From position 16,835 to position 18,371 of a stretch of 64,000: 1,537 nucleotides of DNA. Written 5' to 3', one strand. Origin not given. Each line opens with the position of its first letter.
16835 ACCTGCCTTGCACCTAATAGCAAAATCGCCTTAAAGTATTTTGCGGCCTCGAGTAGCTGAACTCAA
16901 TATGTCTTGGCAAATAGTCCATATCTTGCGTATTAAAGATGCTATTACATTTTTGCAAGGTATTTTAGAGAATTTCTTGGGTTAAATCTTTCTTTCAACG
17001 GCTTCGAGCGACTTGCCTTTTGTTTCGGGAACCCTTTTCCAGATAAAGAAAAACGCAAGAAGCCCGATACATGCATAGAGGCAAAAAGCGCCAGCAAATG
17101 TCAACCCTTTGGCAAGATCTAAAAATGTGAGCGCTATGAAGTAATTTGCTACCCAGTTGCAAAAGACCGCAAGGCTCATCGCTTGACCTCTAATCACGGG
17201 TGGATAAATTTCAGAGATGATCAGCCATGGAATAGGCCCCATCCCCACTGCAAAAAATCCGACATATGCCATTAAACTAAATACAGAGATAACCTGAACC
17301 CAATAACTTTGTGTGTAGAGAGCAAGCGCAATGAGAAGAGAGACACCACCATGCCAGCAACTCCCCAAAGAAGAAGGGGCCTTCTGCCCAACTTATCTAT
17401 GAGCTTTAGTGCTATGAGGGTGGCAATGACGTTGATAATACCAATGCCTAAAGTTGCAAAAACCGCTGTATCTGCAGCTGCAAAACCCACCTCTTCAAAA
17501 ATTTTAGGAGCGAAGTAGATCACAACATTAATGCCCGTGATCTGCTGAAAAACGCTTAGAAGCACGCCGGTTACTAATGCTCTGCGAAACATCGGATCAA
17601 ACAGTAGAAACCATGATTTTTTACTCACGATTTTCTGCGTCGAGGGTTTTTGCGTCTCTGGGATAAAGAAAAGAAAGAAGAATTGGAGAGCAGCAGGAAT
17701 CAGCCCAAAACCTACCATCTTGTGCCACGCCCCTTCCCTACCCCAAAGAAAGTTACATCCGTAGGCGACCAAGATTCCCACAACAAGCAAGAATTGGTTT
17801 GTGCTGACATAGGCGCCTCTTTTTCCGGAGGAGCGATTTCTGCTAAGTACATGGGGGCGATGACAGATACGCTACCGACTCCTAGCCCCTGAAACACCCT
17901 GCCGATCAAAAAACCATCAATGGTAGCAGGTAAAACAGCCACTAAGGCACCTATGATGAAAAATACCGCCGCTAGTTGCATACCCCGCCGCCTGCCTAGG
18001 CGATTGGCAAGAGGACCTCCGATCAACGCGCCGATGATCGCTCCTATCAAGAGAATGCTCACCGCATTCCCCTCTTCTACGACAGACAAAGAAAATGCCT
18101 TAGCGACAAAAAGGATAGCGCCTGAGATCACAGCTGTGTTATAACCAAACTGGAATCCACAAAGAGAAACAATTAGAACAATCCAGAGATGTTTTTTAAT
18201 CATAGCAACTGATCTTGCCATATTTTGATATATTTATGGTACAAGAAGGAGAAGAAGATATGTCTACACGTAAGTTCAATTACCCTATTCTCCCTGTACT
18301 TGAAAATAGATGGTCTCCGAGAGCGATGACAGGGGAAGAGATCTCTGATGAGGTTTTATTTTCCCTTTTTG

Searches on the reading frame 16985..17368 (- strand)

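Call 26: search_protein_families(library=pfam, proteins=[window:16985-17368:-], max_evalue=0.01)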
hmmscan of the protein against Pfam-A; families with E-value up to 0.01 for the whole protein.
window:16985-17368:- (128 aa): 2 families
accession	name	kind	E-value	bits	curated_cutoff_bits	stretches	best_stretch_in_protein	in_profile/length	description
PF00083.30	Sugar_tr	-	1.3e-27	97.3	22.3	1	11-126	332-450/452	Sugar (and other) transporter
PF07690.21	MFS_1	-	1.1e-05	25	33.4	1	11-120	72-181/347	Major Facilitator Superfamily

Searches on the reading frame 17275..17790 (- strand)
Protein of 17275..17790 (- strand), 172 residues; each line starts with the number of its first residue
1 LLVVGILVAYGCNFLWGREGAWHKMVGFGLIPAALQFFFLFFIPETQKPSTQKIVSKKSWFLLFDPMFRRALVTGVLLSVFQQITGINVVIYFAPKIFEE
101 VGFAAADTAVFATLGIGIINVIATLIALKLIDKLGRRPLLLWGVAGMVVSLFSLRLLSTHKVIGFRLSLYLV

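Call 26: search_protein_families(library=pfam, proteins=[window:17275-17790:-], max_evalue=0.01)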
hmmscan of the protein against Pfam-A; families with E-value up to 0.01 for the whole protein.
window:17275-17790:- (172 aa): 2 families
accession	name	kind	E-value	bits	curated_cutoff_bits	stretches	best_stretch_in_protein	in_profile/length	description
PF00083.30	Sugar_tr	-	2.7e-33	116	22.3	2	57-154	239-334/452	Sugar (and other) transporter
PF07690.21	MFS_1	-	3.5e-06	26.6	33.4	1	14-158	146-289/347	Major Facilitator Superfamily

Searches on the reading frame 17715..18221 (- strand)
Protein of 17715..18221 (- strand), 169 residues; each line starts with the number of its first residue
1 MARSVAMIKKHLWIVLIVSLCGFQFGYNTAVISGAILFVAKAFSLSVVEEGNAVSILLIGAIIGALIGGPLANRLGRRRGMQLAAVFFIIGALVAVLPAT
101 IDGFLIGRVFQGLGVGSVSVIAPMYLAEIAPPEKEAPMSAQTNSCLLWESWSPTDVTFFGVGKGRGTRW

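Call 26: search_protein_families(library=pfam, proteins=[window:17715-18221:-], max_evalue=0.01)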
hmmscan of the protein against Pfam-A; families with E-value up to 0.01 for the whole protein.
window:17715-18221:- (169 aa): 4 families
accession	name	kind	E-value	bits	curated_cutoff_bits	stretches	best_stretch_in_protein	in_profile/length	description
PF00083.30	Sugar_tr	-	1.8e-28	100.1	22.3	1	15-134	2-135/452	Sugar (and other) transporter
PF07690.21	MFS_1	-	1.8e-17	63.7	33.4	1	19-134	2-118/347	Major Facilitator Superfamily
PF13347.12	MFS_2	-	0.0019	17.2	27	1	13-129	227-342/427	MFS/sugar transport protein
PF01925.25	TauE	-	0.0059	16.7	32.6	0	15-96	153-235/237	Sulfite exporter TauE/SafE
